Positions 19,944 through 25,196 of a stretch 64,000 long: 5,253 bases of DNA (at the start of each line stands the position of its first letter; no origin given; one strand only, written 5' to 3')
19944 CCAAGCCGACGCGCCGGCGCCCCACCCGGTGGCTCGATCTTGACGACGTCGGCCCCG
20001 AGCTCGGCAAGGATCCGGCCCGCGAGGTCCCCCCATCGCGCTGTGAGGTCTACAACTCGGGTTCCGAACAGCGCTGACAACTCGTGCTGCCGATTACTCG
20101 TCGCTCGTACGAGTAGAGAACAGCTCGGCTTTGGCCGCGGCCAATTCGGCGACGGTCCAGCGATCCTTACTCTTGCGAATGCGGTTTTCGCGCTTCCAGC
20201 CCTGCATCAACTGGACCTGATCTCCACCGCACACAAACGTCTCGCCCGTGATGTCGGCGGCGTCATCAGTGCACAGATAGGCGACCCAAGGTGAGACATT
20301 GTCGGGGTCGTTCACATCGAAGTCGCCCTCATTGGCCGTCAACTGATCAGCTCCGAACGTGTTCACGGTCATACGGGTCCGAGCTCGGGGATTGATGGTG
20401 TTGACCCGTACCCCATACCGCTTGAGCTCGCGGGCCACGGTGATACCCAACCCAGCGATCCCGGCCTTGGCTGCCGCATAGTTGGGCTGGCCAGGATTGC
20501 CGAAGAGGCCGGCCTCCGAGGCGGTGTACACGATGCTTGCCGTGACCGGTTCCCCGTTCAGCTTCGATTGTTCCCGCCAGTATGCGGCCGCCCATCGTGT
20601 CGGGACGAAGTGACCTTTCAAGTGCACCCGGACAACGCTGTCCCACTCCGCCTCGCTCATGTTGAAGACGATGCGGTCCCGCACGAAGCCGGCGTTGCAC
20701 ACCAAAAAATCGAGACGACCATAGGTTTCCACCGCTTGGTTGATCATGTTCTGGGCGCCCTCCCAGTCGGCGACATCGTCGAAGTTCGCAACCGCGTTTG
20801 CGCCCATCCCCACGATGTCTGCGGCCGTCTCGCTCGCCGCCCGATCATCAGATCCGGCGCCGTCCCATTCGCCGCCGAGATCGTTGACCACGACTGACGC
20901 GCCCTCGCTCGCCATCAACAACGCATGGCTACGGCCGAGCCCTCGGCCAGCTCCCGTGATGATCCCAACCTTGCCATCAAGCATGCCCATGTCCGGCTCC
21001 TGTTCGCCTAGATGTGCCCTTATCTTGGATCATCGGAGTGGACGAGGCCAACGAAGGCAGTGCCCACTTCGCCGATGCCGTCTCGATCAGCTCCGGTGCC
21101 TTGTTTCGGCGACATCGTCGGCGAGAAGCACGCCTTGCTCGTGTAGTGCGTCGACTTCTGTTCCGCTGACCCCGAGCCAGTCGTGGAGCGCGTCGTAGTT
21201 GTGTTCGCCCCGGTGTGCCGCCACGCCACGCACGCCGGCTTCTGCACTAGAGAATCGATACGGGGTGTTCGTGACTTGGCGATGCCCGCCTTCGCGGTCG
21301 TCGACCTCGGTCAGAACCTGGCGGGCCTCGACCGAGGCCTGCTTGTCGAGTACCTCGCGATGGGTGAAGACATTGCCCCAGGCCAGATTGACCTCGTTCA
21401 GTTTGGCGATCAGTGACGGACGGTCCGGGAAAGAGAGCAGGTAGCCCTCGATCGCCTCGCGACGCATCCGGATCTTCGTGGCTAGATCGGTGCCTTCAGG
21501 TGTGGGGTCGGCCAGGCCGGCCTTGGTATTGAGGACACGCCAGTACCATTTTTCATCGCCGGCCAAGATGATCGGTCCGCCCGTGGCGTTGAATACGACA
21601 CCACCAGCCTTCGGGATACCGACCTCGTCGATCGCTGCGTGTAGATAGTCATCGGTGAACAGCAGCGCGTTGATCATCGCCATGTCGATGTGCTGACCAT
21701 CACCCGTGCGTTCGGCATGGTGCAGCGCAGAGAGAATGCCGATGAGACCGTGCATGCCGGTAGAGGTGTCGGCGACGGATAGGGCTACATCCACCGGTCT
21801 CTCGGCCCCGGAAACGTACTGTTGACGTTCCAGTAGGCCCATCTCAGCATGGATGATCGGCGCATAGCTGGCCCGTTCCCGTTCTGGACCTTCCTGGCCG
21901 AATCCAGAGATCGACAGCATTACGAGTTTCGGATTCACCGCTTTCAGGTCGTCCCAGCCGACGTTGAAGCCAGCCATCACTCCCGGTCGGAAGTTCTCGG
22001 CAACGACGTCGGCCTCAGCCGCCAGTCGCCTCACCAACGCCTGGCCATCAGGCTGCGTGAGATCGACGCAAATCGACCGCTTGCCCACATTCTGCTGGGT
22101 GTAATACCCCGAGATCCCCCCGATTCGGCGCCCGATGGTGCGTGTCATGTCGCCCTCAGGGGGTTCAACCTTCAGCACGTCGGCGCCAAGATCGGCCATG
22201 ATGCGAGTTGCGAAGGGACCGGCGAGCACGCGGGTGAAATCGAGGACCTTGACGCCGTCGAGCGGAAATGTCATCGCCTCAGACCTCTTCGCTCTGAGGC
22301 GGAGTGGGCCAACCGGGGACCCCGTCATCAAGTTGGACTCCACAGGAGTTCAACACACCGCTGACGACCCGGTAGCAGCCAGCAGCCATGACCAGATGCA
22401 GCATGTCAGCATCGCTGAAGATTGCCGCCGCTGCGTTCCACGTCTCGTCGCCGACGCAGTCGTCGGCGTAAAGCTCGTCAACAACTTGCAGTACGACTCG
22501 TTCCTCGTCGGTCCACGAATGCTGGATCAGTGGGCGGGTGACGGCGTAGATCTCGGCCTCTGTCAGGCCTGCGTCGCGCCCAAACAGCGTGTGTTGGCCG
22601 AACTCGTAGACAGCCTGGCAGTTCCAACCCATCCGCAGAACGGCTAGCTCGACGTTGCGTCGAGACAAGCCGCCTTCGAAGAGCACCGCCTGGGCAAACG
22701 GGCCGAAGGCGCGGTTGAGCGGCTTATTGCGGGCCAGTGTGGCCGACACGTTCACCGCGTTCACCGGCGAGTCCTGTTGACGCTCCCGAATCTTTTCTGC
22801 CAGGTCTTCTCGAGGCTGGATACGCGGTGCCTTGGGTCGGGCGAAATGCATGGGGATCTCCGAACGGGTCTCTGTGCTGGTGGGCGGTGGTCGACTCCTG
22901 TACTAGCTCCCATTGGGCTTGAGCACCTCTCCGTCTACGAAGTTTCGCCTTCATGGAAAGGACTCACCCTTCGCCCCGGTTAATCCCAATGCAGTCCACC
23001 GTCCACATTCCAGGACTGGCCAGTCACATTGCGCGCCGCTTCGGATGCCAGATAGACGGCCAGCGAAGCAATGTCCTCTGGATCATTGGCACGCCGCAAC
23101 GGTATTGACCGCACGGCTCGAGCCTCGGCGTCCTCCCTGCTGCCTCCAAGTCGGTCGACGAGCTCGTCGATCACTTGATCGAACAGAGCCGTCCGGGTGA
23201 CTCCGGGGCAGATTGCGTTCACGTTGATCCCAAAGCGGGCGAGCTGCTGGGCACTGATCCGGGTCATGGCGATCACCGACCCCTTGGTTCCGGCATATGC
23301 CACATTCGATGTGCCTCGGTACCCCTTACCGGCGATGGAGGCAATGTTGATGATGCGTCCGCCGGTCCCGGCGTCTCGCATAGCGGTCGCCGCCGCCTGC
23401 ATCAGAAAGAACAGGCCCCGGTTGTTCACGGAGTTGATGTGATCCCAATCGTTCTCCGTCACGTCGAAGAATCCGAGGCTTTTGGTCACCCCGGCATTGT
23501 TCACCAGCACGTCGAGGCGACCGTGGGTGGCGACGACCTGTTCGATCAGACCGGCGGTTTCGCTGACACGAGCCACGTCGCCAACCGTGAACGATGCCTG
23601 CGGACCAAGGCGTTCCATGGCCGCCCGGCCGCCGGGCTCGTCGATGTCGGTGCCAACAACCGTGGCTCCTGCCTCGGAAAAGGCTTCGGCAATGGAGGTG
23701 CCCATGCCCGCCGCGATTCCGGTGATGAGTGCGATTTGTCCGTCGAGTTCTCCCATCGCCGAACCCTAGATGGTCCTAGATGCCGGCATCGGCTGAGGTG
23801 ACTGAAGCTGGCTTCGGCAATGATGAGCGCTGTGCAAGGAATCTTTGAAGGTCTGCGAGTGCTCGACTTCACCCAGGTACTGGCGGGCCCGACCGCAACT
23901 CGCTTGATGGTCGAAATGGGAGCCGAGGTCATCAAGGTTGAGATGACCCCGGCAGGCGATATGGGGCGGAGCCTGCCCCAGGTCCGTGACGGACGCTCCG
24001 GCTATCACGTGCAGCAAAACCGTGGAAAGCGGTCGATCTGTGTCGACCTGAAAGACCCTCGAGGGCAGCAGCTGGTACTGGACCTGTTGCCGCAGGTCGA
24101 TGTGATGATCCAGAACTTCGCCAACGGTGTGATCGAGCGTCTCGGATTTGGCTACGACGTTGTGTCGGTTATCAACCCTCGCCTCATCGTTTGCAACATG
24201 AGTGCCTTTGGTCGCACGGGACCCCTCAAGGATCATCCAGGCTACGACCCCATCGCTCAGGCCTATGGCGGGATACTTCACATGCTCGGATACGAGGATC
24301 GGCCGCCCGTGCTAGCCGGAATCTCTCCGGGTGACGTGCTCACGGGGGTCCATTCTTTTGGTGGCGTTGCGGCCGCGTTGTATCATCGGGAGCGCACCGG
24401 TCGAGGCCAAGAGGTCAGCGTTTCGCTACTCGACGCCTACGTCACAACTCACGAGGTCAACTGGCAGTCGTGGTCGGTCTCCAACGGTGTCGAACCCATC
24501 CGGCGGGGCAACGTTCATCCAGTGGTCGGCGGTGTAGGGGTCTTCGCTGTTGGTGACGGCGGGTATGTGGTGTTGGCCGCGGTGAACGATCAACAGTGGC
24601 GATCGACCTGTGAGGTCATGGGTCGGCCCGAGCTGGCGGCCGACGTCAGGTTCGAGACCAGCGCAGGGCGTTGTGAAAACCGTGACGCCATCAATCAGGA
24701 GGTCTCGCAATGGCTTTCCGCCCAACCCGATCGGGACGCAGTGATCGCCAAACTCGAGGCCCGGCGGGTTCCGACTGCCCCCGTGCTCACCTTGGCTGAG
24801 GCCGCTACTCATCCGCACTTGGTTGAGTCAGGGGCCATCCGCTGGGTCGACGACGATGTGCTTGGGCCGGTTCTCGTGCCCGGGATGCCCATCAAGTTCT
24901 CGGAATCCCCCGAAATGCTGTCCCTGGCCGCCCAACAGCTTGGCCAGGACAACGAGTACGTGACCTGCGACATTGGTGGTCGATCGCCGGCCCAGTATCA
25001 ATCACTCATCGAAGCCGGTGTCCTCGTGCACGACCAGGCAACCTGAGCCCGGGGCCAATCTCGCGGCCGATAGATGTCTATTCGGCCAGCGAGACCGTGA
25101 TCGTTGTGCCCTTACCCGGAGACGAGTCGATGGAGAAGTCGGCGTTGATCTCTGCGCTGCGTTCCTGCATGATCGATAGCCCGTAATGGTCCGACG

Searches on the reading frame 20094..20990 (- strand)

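Call 37: search_protein_families(library=pfam, proteins=[window:20094-20990:-], max_evalue=0.1)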
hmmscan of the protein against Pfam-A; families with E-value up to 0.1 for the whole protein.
window:20094-20990:- (298 aa): 3 families
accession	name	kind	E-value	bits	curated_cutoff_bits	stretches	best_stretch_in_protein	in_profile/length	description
PF00106.31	adh_short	-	1.5e-35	122.9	26.6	1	7-207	1-186/195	short chain dehydrogenase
PF13561.12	adh_short_C2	-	1.3e-32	113.7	27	1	13-254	1-231/236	Enoyl-(Acyl carrier protein) reductase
PF08659.16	KR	-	8.2e-14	52.4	22.6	1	10-179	4-157/180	KR domain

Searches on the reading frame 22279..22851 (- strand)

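Call 37: search_protein_families(library=pfam, proteins=[window:22279-22851:-], max_evalue=0.1)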
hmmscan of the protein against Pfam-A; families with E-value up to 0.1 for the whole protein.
window:22279-22851:- (190 aa): 1 family
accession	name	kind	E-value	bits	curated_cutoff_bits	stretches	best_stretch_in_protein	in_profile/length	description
PF02627.25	CMD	-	4.4e-09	36.6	23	1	46-126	4-84/84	Carboxymuconolactone decarboxylase family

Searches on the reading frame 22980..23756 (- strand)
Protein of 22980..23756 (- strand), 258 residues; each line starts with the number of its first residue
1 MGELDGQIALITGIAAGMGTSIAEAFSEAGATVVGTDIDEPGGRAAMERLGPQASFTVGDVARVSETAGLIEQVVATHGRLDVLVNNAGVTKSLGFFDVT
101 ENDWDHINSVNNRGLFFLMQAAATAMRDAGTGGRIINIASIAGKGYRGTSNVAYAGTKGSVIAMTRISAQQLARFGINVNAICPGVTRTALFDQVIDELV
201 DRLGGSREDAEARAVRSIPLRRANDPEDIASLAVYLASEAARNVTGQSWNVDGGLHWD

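Call 3: search_protein_families(library=pfam, proteins=[window:22980-23756:-], max_evalue=0.01)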
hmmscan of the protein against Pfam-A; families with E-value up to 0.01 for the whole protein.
window:22980-23756:- (258 aa): 4 families
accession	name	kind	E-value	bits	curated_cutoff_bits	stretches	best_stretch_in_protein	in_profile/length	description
PF13561.12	adh_short_C2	-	1.2e-55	189.1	27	1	13-256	1-236/236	Enoyl-(Acyl carrier protein) reductase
PF00106.31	adh_short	-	5.1e-45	153.8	26.6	1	7-195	1-190/195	short chain dehydrogenase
PF08659.16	KR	-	4.2e-06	27.2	22.6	1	10-143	4-139/180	KR domain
PF13649.12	Methyltransf_25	-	0.0015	19.6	27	1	14-82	4-75/97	Methyltransferase domain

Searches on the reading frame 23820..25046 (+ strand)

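Call 3: search_protein_families(library=pfam, proteins=[window:23820-25046:+], max_evalue=0.01)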
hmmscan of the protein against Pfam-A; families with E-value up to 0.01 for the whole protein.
window:23820-25046:+ (408 aa): 2 families
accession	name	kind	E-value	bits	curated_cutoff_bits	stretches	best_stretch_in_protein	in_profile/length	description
PF02515.22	CoA_transf_3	-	7.3e-114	381.1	23.3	1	10-378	2-366/366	CoA-transferase family III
PF08501.16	Shikimate_dh_N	-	0.0076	16.9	27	0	354-386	2-34/83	Shikimate dehydrogenase substrate binding domain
